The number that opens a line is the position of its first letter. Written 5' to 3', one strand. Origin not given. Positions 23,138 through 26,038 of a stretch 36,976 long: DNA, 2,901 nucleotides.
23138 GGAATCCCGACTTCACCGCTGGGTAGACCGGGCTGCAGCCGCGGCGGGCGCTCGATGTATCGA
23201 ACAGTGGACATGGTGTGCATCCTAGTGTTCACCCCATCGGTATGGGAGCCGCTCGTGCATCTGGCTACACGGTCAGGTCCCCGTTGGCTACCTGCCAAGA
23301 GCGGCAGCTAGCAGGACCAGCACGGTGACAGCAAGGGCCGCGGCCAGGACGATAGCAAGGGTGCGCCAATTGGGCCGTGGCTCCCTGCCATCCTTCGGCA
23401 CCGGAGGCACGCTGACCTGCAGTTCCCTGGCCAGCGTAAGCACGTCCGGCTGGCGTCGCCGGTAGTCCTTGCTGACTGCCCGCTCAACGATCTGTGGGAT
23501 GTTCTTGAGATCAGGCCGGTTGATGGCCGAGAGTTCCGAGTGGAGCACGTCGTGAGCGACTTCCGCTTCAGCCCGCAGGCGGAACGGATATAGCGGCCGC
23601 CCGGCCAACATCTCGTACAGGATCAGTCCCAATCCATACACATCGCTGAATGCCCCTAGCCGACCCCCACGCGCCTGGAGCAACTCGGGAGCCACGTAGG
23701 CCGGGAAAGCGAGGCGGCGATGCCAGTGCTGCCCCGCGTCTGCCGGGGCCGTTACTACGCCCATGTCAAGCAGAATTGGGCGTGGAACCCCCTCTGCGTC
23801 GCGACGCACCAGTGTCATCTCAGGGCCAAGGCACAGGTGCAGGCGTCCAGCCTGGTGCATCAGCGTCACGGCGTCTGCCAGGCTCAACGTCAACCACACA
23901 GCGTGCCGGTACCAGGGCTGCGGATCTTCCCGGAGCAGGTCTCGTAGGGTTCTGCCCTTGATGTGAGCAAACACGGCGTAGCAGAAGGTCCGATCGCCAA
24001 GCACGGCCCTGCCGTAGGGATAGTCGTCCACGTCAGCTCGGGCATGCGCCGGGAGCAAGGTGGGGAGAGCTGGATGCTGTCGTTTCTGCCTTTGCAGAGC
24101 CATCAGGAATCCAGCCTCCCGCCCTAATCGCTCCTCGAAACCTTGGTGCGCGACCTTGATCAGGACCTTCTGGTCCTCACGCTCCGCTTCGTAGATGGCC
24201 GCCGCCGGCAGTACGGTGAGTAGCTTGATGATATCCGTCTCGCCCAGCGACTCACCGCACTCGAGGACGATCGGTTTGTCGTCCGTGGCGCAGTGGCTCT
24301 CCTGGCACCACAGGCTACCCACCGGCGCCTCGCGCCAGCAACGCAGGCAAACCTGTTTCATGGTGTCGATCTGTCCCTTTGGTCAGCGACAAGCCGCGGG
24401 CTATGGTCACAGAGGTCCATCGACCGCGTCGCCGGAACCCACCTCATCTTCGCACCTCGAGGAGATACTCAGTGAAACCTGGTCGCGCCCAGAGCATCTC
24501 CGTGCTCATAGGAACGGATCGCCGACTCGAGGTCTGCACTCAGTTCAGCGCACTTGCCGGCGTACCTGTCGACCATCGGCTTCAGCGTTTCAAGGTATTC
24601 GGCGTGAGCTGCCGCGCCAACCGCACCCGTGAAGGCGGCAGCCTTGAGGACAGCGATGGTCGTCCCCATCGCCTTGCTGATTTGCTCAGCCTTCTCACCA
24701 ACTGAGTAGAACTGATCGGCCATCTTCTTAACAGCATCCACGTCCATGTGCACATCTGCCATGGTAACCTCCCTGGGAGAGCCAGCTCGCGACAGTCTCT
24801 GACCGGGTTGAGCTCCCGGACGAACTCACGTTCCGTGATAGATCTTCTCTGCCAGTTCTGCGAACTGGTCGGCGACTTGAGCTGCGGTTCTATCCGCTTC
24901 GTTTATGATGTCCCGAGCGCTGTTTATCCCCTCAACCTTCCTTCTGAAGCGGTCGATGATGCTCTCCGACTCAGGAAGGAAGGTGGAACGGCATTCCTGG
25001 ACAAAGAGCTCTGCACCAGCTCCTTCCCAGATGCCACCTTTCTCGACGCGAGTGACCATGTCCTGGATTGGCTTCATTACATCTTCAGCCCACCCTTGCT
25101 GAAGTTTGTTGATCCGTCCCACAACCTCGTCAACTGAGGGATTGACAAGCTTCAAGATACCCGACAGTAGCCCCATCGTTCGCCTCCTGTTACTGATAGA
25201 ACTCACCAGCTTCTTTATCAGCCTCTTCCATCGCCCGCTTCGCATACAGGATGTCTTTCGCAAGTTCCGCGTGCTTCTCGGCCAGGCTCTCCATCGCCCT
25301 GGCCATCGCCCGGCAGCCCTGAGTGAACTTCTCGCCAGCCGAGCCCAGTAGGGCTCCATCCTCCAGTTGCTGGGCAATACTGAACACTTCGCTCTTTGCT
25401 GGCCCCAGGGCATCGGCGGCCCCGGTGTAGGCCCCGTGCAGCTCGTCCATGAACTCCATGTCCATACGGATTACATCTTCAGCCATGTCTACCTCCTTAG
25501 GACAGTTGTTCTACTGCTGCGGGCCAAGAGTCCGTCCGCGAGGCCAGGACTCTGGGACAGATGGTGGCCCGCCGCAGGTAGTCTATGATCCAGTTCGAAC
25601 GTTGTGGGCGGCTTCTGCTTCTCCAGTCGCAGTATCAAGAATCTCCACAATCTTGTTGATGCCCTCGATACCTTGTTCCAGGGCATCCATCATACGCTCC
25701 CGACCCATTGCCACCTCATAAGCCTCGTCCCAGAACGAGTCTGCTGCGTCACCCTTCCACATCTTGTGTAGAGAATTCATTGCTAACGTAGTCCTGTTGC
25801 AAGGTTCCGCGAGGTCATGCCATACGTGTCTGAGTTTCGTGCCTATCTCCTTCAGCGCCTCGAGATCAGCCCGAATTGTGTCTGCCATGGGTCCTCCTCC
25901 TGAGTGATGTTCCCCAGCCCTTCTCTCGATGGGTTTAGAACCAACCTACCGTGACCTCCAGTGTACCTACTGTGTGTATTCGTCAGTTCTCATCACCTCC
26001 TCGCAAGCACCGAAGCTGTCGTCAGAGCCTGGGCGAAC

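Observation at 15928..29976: Minimal, atypical type VII (WXG100) secretion-like locus coupled to Ser/Thr kinase and FHA signalling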

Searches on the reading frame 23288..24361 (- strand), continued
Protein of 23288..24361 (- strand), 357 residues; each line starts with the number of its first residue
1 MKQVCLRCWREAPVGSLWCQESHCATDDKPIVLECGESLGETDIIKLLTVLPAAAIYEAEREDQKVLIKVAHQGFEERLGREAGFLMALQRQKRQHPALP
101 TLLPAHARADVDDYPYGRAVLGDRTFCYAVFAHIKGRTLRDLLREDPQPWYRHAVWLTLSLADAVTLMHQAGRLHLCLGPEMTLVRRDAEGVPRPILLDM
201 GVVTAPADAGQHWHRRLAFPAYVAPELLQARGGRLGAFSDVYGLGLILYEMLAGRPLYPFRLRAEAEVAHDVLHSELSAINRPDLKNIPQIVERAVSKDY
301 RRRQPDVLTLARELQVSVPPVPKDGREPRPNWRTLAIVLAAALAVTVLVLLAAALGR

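Call 95: search_protein_families(library=padloc, proteins=[window:23288-24361:-], max_evalue=0.001)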
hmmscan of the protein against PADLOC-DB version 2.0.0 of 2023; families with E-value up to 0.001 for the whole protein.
window:23288-24361:- (357 aa): 25 families
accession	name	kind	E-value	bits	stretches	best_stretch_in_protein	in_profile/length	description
PDLC04042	PD-T4-6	-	1.7e-25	88.3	1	54-320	23-275/292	-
PDLC04053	PD-T4-6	-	2.6e-21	74.4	1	39-323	8-277/311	-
PDLC04043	PD-T4-6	-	1.5e-18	65.2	1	127-318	90-278/452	-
PDLC04047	PD-T4-6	-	1.6e-18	64.9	1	125-318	84-273/327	-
PDLC04054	PD-T4-6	-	4.9e-18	63.7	1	127-318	86-274/347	-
PDLC04052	PD-T4-6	-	1.5e-16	58.7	1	125-303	86-262/496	-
PDLC04061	PD-T4-6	-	2.5e-16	58.3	1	113-318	81-284/510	-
PDLC04057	PD-T4-6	-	9.6e-16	55.8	1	125-316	81-269/443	-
PDLC03920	MkoA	-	2e-15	54.2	1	55-315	22-275/1112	-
PDLC04060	PD-T4-6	-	2.4e-15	54.4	1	125-303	81-255/486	-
PDLC01088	C3a189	-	2.9e-14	50.6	1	127-355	72-286/840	kinase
PDLC04040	PD-T4-6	-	3e-13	47.4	1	127-303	78-251/547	-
PDLC04048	PD-T4-6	-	5.7e-12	43.7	1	127-316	86-271/354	-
PDLC04041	PD-T4-6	-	7.5e-12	43.2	1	127-303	104-279/443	-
PDLC04064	PD-T4-6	-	3.1e-11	40.8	1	128-316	96-279/369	-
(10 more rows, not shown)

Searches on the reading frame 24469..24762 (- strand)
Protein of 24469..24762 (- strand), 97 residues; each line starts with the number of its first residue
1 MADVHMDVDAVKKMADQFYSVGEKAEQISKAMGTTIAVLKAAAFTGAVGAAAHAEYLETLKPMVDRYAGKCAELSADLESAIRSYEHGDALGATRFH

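Call 4: search_protein_families(library=pfam, proteins=[window:24469-24762:-], max_evalue=0.01)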
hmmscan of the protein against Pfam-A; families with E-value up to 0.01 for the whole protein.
window:24469-24762:- (97 aa): 2 families
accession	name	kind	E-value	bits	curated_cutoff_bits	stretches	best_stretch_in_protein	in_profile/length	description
PF06013.18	WXG100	-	1.3e-05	25.8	27.3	1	5-89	3-85/86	Proteins of 100 residues with WXG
PF10824.14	T7SS_ESX_EspC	-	4.5e-05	24.3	23.5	1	2-93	3-95/100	Excreted virulence factor EspC, type VII ESX diderm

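Call 38: search_solved_structures(query=A5, max_evalue=1)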
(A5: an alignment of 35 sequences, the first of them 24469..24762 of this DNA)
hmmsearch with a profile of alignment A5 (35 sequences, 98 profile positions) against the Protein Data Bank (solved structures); distinct sequences matched with E-value up to 1: 43.
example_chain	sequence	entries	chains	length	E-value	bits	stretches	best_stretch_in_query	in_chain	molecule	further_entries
8qad_A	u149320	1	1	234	2.5e-08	37.4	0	13-46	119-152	sc-apCC-6-LLIA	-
7unh_A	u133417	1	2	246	1.4e-06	31.8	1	42-94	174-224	SP2 designed chlorophyll dimer protein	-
7uni_A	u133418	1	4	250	1.6e-06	31.6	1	42-94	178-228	SP2-ZnPPaM designed chlorophyll dimer protein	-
8qae_A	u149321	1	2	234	6.5e-06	29.7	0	13-82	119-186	sc-apCC-6-SLLA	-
8a3k_UNK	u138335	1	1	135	6.2e-05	26.5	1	18-75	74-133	sc-apCC-4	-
8glt_1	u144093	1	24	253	0.00021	24.8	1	35-94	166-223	C2-chlorophyll-comp_O32-15_ctermHis, polyalanine model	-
2vs0_A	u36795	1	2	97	0.0091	19.6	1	45-97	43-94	VIRULENCE FACTOR ESXA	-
2vrz_A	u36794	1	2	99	0.0093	19.5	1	45-97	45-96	VIRULENCE FACTOR ESXA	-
8qkd_A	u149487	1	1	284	0.017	18.7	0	17-44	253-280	sc-CC-5-24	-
3g6b_A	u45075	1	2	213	0.024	18.2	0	9-81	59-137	Methyl-accepting chemotaxis protein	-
5mi0_A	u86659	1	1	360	0.024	18.2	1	51-88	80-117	Reticulocyte binding-like protein 5,Reticulocyte binding protein 5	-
9r1o_A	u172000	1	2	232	0.037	17.6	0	20-46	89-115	sc-apCC-6-DPH-NR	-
6mpv_B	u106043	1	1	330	0.074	16.6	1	50-88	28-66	Reticulocyte binding protein 5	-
3g67_A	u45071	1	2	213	0.1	16.2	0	9-81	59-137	Methyl-accepting chemotaxis protein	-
7ki4_A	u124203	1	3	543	0.1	16.2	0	24-80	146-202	Fusion glycoprotein F0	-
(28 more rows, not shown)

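Call 58: search_protein_families(library=ncbifam, proteins=[window:24469-24762:-], max_evalue=0.01)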
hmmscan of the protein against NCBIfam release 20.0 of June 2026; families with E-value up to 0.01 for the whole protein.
window:24469-24762:- (97 aa): 1 family
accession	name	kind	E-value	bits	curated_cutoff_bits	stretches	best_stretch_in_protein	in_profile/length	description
TIGR03930.1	WXG100_ESAT6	subfamily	2.2e-06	27.8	44.85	1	4-90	2-86/90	WXG100 family type VII secretion target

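Call 95: search_protein_families(library=padloc, proteins=[window:24469-24762:-], max_evalue=0.001)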
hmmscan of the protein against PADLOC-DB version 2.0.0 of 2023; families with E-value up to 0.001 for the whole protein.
window:24469-24762:- (97 aa): 0 families

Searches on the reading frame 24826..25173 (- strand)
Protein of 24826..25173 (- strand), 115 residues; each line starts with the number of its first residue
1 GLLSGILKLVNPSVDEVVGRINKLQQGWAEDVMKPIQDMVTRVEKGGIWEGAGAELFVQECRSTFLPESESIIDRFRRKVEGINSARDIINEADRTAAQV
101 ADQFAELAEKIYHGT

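Call 4: search_protein_families(library=pfam, proteins=[window:24826-25173:-], max_evalue=0.01)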
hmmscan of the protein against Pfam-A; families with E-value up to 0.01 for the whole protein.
window:24826-25173:- (115 aa): 0 families

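Call 37: search_solved_structures(query=A4, max_evalue=1)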
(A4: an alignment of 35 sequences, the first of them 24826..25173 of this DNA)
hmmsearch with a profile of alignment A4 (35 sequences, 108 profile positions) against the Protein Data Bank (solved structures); distinct sequences matched with E-value up to 1: 29.
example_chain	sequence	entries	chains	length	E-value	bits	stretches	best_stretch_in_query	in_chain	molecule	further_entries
3zbh_A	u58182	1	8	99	5.7e-07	32.7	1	5-97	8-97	ESXA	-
4tql_A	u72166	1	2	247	0.00024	24.3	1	3-106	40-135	Three helix bundle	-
4i0x_B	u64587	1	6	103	0.0013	21.9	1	13-96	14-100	ESAT-6-like protein MAB_3113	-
2vrz_A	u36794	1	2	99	0.0083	19.3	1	29-95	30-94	VIRULENCE FACTOR ESXA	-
2vs0_A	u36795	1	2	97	0.0084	19.3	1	29-95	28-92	VIRULENCE FACTOR ESXA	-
7zr2_A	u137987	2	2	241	0.0097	19.1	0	60-107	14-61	Spike protein S2',Chimeric protein mimic of SARS-CoV-2 Spike HR1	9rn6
3gvm_A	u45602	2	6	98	0.012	18.8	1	7-97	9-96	Putative uncharacterized protein SAG1039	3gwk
9nzg_A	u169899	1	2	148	0.018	18.2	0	60-92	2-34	De novo designed protein, EPIC Q51N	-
3o9o_A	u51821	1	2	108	0.019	18.1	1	11-97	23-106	Uncharacterized protein gbs1074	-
9nze_A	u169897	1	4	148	0.019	18.1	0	60-92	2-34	De novo designed protein, EPIC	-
7wxz_A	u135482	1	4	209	0.022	18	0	59-107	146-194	Spike protein S2'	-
6nyr_A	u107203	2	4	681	0.024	17.8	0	52-81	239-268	Crov588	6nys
9r1o_A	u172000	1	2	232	0.051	16.8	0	59-107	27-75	sc-apCC-6-DPH-NR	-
4uos_A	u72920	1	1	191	0.075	16.2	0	55-107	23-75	DESIGNED HELICAL BUNDLE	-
2jua_A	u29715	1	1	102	0.14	15.4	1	7-93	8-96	de novo protein S836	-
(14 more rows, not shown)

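Call 58: search_protein_families(library=ncbifam, proteins=[window:24826-25173:-], max_evalue=0.01)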
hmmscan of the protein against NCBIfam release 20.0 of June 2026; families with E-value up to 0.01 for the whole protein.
window:24826-25173:- (115 aa): 1 family
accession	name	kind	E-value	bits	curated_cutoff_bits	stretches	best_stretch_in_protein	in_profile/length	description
TIGR03930.1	WXG100_ESAT6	subfamily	0.003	17.7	44.85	0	31-99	25-90/90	WXG100 family type VII secretion target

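Call 95: search_protein_families(library=padloc, proteins=[window:24826-25173:-], max_evalue=0.001)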
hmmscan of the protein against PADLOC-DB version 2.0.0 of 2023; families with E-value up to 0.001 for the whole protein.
window:24826-25173:- (115 aa): 0 families

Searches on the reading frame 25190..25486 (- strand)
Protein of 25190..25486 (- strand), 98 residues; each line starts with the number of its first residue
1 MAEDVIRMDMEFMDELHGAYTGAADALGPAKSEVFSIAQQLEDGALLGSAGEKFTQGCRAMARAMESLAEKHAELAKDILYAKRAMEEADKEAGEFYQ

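Call 4: search_protein_families(library=pfam, proteins=[window:25190-25486:-], max_evalue=0.01)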
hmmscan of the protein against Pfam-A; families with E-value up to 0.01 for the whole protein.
window:25190-25486:- (98 aa): 2 families
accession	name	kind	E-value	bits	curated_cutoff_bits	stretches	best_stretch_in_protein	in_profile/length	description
PF06013.18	WXG100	-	2e-05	25.2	27.3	1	6-91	2-86/86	Proteins of 100 residues with WXG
PF25547.1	WXG100_2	-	0.0036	17.7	27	1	16-83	34-109/150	WXG100 like domain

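Call 36: search_solved_structures(query=A3, max_evalue=1)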
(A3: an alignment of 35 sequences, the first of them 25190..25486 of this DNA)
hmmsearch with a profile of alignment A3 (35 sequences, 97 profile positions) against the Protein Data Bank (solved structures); distinct sequences matched with E-value up to 1: 68 (the best 60 are shown).
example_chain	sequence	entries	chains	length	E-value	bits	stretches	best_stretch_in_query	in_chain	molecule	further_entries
8a3k_UNK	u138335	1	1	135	1.5e-08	38.1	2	11-47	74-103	sc-apCC-4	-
8qae_A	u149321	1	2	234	6e-07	32.9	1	11-77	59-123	sc-apCC-6-SLLA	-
8qad_A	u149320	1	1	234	8.8e-07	32.3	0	11-71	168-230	sc-apCC-6-LLIA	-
9r1k_A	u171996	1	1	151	1.5e-05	28.4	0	19-55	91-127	sc-apCC-4-A7F-1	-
3fav_A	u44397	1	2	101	2.3e-05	27.8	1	2-93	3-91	ESAT-6-like protein esxB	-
6j19_B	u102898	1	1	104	2.6e-05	27.6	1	2-93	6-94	ESAT-6-like protein EsxB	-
1wa8_A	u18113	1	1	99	3.1e-05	27.4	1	5-93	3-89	ESAT-6 LIKE PROTEIN ESXB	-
9r1j_A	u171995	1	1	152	0.00013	25.5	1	18-50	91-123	sc-apCC-4-NR-1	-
9r1m_A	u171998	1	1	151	0.00022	24.7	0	11-39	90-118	sc-apCC-4-LMF-1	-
8qaf_A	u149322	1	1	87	0.00049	23.6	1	9-76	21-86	sc-apCC-8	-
9r1n_A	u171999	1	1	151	0.00079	22.9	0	11-38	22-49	sc-apCC-4-DPH-2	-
9r1o_A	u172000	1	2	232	0.00086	22.8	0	18-90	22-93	sc-apCC-6-DPH-NR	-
3zbh_A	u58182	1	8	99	0.00093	22.7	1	1-95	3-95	ESXA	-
2vs0_A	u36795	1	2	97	0.0021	21.5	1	5-97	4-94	VIRULENCE FACTOR ESXA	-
2vrz_A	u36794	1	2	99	0.0021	21.5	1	5-97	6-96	VIRULENCE FACTOR ESXA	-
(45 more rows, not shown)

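Call 58: search_protein_families(library=ncbifam, proteins=[window:25190-25486:-], max_evalue=0.01)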
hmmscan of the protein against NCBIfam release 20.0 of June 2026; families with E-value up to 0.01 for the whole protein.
window:25190-25486:- (98 aa): 1 family
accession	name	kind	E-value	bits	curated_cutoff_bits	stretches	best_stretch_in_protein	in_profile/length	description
TIGR03930.1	WXG100_ESAT6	subfamily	6.9e-06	26.2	44.85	1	6-93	2-88/90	WXG100 family type VII secretion target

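Call 95: search_protein_families(library=padloc, proteins=[window:25190-25486:-], max_evalue=0.001)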
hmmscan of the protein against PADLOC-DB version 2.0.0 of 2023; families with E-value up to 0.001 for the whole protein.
window:25190-25486:- (98 aa): 0 families

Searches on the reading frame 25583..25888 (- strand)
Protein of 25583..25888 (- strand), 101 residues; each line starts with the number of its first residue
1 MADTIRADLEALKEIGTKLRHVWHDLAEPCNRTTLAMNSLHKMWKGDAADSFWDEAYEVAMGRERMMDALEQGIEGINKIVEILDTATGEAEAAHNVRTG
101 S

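Call 4: search_protein_families(library=pfam, proteins=[window:25583-25888:-], max_evalue=0.01)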
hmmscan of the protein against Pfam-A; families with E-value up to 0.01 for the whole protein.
window:25583-25888:- (101 aa): 2 families
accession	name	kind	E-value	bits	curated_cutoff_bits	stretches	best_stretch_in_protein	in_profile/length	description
PF06013.18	WXG100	-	0.0018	18.9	27.3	1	5-74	2-71/86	Proteins of 100 residues with WXG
PF21725.3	T7SS_signal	-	0.0067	16.8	27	1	24-94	84-155/241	Putative T7SS secretion signal domain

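Call 35: search_solved_structures(query=A2, max_evalue=1)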
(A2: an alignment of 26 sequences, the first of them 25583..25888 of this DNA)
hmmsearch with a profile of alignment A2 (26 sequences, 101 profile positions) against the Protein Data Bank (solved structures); distinct sequences matched with E-value up to 1: 81 (the best 60 are shown).
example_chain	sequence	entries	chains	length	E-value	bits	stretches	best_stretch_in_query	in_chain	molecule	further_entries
3zbh_A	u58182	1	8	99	6.6e-10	42.3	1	1-96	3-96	ESXA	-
7zr2_A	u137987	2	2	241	1.5e-06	31.5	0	3-43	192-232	Spike protein S2',Chimeric protein mimic of SARS-CoV-2 Spike HR1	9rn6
7wxz_A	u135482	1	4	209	1.7e-05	28.1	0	3-43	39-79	Spike protein S2'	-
4j7j_A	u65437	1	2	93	1.8e-05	28.1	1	3-90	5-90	secreted protein EsxB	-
4j42_A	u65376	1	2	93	1.9e-05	27.9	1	3-90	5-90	secreted protein EsxB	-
4j41_A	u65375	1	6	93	2.3e-05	27.7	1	3-90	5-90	secreted protein EsxB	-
4iyh_A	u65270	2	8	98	2.6e-05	27.5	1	4-93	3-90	Secreted protein EsxB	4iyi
4j10_A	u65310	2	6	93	4.5e-05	26.8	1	3-90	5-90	SECRETED PROTEIN ESXB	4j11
4lws_A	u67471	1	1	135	4.6e-05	26.7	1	6-96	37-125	Uncharacterized protein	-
2vrz_A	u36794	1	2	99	0.00016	25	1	5-98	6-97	VIRULENCE FACTOR ESXA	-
2vs0_A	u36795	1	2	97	0.00016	25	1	5-98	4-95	VIRULENCE FACTOR ESXA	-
4j7k_A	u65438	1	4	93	0.00017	24.9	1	3-90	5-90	secreted protein EsxB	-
3gvm_A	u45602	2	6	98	0.00019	24.7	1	3-95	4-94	Putative uncharacterized protein SAG1039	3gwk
3o9o_A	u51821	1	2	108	0.00029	24.1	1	3-95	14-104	Uncharacterized protein gbs1074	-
4i0x_B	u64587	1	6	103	0.00087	22.6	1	6-92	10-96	ESAT-6-like protein MAB_3113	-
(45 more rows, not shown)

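Call 58: search_protein_families(library=ncbifam, proteins=[window:25583-25888:-], max_evalue=0.01)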
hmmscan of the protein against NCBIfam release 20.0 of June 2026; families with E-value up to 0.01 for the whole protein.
window:25583-25888:- (101 aa): 3 families
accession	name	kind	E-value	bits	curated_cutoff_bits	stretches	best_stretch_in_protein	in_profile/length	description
TIGR03930.1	WXG100_ESAT6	subfamily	1.6e-05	25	44.85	1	5-87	2-84/90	WXG100 family type VII secretion target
NF007281.0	PRK09741.1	subfamily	0.0014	18.6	164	1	31-99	41-107/151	hypothetical protein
NF035934.1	ESAT6_2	subfamily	0.0042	17.3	100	1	4-52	2-50/96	pore-forming ESAT-6 family protein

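Call 95: search_protein_families(library=padloc, proteins=[window:25583-25888:-], max_evalue=0.001)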
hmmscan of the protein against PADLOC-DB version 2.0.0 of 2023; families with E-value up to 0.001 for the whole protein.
window:25583-25888:- (101 aa): 0 families
